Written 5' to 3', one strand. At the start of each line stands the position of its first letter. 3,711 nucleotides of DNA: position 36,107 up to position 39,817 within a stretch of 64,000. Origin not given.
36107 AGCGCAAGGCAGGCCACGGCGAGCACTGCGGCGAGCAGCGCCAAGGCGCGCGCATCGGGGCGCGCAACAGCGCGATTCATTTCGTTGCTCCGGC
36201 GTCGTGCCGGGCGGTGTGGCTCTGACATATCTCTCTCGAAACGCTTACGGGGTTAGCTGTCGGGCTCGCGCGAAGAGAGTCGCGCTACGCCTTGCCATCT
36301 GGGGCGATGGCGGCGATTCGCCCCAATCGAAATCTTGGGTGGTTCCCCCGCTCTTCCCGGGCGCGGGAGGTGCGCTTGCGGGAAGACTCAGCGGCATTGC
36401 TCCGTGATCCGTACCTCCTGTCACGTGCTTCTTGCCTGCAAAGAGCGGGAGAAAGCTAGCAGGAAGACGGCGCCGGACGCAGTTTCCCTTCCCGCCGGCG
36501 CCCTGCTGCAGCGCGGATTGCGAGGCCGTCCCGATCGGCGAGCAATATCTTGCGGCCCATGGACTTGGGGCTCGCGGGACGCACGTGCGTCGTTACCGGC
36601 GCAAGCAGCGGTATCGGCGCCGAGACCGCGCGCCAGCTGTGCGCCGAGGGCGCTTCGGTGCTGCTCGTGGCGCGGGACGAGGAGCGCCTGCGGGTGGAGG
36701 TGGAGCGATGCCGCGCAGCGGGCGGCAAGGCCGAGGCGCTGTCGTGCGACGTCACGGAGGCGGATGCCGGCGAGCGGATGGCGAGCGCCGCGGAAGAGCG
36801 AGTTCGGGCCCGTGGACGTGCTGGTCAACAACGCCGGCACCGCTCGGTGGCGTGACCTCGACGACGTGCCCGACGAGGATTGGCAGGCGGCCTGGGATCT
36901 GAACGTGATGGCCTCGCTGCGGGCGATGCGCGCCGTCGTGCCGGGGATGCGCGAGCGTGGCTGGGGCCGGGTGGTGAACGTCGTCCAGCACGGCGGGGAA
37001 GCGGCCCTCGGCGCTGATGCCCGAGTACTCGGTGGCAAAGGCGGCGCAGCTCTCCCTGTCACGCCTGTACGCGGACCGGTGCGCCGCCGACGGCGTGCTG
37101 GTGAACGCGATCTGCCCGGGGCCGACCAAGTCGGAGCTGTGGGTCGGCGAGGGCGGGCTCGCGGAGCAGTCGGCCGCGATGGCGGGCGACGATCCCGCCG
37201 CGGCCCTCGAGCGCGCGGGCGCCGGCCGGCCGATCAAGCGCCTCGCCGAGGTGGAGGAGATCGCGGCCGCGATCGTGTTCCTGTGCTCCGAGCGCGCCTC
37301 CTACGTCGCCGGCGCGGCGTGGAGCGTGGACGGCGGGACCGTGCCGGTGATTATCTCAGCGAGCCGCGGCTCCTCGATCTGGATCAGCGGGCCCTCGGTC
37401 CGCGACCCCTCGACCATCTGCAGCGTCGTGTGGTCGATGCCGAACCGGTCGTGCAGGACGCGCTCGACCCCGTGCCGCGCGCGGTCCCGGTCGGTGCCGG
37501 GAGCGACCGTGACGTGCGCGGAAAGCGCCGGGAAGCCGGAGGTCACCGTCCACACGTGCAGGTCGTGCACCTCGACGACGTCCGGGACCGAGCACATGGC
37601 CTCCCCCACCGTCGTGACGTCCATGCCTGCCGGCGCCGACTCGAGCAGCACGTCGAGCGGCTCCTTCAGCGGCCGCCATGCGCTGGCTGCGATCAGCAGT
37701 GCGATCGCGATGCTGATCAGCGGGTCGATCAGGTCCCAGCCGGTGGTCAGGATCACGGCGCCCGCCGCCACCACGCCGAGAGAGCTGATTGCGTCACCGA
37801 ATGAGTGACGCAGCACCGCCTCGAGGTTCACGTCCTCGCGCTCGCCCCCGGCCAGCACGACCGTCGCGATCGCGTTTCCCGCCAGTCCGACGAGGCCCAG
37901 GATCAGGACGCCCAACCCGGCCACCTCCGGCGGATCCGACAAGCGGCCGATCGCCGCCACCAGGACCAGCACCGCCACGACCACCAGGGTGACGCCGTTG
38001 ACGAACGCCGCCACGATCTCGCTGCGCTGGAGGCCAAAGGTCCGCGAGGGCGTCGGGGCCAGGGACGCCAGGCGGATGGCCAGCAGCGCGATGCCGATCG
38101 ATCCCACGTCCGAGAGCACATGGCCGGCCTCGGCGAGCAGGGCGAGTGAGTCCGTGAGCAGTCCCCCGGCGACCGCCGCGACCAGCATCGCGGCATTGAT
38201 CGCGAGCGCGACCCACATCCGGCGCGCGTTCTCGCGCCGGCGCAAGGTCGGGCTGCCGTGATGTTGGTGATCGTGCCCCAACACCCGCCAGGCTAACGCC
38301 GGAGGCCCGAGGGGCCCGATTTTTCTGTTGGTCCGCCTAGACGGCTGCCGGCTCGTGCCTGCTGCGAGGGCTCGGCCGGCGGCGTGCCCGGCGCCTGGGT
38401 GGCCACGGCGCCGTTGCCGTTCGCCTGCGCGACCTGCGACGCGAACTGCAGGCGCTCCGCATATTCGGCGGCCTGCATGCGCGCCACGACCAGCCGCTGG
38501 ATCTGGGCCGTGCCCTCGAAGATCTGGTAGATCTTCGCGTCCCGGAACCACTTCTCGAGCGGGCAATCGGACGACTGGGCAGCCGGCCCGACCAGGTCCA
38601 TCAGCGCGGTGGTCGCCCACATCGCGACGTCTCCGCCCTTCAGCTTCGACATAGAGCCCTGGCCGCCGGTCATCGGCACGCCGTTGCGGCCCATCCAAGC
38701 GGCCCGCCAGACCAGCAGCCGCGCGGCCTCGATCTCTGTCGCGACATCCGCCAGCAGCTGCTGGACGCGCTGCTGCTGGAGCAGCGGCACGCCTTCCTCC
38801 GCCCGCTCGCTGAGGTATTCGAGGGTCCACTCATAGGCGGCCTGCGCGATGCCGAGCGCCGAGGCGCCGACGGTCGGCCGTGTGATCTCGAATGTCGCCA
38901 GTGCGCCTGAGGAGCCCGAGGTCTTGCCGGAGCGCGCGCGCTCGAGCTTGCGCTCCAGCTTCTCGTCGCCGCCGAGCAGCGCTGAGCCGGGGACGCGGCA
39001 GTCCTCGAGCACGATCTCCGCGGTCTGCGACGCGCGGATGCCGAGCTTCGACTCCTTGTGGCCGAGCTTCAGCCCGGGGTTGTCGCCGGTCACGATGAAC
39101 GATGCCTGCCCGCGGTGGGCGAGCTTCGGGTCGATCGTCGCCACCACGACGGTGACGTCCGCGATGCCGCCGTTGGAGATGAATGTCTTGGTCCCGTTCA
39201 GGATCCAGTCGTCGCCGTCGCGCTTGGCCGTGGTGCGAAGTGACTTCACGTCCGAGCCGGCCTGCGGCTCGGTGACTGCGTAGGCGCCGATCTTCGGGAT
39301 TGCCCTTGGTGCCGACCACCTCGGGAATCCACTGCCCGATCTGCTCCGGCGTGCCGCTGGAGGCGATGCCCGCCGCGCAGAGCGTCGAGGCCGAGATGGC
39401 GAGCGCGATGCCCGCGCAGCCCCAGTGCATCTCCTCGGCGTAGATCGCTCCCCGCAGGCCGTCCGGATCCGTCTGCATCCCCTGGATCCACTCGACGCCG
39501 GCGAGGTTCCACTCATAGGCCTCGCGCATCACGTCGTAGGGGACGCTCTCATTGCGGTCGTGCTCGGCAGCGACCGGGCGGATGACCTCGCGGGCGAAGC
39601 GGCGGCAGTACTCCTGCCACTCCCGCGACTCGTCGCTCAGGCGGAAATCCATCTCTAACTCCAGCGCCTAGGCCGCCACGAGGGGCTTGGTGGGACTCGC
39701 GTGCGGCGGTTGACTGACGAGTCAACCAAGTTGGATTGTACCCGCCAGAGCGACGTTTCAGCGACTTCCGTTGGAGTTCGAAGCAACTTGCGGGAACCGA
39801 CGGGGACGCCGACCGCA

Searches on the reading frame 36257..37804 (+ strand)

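Call 18: search_protein_families(library=pfam, proteins=[window:36257-37804:+], max_evalue=0.01)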
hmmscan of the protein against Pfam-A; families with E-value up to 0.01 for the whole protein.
window:36257-37804:+ (515 aa): 2 families
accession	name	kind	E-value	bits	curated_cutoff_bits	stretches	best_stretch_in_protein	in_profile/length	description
PF00106.31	adh_short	-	1e-13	51.6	26.6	1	180-247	72-139/195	short chain dehydrogenase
PF13561.12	adh_short_C2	-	1.1e-09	38.6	27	1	180-251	66-137/236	Enoyl-(Acyl carrier protein) reductase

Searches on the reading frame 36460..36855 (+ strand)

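Call 18: search_protein_families(library=pfam, proteins=[window:36460-36855:+], max_evalue=0.01)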
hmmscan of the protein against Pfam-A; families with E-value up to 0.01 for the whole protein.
window:36460-36855:+ (131 aa): 6 families
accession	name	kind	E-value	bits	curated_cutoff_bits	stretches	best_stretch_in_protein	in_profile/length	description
PF00106.31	adh_short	-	9.3e-15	55.1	26.6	1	42-115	2-75/195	short chain dehydrogenase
PF13561.12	adh_short_C2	-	4.3e-10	40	27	1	47-115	1-69/236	Enoyl-(Acyl carrier protein) reductase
PF08659.16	KR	-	1.2e-07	32.2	22.6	1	42-114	2-78/180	KR domain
PF13460.12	NAD_binding_10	-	0.0039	17.5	27.2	1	47-103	1-53/184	NAD(P)H-binding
PF13241.12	NAD_binding_7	-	0.0045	18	22.1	1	38-98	5-69/104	Putative NAD(P)-binding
PF01370.27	Epimerase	-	0.0078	16.1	20.9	1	44-109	2-61/240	NAD dependent epimerase/dehydratase family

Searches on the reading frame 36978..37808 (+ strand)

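Call 18: search_protein_families(library=pfam, proteins=[window:36978-37808:+], max_evalue=0.01)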
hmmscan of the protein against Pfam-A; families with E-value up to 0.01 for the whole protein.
window:36978-37808:+ (276 aa): 2 families
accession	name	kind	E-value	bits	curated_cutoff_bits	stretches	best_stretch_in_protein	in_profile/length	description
PF13561.12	adh_short_C2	-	1.3e-19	71.1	27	1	3-120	129-234/236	Enoyl-(Acyl carrier protein) reductase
PF00106.31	adh_short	-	8.8e-09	35.6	26.6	1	3-55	135-187/195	short chain dehydrogenase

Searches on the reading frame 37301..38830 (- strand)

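Call 32: search_protein_families(library=pfam, proteins=[window:37301-38830:-], max_evalue=0.01)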
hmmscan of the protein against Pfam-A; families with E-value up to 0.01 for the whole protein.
window:37301-38830:- (509 aa): 2 families
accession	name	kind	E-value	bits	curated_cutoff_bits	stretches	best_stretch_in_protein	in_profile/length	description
PF01545.26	Cation_efflux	-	1.1e-36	126.9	26.6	1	205-396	1-198/198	Cation efflux family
PF16916.11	ZT_dimer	-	4.9e-11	42.9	26.7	1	402-472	3-75/78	Dimerisation domain of Zinc Transporter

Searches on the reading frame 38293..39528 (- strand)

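Call 32: search_protein_families(library=pfam, proteins=[window:38293-39528:-], max_evalue=0.01)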
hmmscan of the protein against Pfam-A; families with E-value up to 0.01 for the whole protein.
window:38293-39528:- (411 aa): 3 families
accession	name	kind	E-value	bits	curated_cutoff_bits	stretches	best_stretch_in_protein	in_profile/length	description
PF00441.29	Acyl-CoA_dh_1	-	2.3e-38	132.1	22.4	1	205-350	3-147/150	Acyl-CoA dehydrogenase, C-terminal domain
PF02770.24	Acyl-CoA_dh_M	-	3.3e-27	94.9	33.3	1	82-177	1-97/97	Acyl-CoA dehydrogenase, middle domain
PF08028.16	Acyl-CoA_dh_2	-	5.7e-16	59.4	22.7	1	220-340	3-132/134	Acyl-CoA dehydrogenase, C-terminal domain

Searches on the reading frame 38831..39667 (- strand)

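Call 32: search_protein_families(library=pfam, proteins=[window:38831-39667:-], max_evalue=0.01)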
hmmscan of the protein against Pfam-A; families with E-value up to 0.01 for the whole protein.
window:38831-39667:- (278 aa): 1 family
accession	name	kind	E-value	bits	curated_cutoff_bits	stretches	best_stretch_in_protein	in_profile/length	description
PF02771.21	Acyl-CoA_dh_N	-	2.4e-17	63.8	22.9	1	11-118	1-110/113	Acyl-CoA dehydrogenase, N-terminal domain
